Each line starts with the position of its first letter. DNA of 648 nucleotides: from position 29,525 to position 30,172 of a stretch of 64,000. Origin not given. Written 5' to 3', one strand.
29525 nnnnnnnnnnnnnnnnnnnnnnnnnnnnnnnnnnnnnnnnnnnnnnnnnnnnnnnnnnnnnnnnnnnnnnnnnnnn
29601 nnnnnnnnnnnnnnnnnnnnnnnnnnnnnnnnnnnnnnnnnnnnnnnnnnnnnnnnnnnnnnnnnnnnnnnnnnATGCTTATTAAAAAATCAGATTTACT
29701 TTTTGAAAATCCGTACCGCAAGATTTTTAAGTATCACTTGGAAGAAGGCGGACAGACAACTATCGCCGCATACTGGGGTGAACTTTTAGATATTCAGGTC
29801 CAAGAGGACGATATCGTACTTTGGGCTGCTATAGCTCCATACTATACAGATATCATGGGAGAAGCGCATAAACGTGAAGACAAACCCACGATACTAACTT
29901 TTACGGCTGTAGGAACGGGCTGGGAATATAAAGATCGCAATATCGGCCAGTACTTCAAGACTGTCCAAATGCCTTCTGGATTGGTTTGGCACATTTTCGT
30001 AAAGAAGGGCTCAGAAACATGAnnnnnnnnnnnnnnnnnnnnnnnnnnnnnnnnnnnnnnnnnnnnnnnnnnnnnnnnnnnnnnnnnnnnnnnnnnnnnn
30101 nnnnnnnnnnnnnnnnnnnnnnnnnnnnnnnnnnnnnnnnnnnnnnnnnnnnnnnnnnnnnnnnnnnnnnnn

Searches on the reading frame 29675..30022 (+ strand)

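Call 15: search_protein_families(library=pfam, proteins=[window:29675-30022:+], max_evalue=0.01)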
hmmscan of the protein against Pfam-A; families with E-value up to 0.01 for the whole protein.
window:29675-30022:+ (115 aa): 1 family
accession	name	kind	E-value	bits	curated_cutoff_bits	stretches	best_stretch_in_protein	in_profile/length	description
PF24043.1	DUF7352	-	4.8e-12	46.4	27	1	15-111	3-90/97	Domain of unknown function (DUF7352)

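Call 16: search_protein_families(library=phrogs, proteins=[window:29675-30022:+], max_evalue=0.01)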
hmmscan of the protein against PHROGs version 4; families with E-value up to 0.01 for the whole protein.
window:29675-30022:+ (115 aa): 1 family
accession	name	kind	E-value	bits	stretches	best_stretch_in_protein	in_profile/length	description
phrog_3848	-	unknown function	4.4e-12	47.3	1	15-111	2-93/100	-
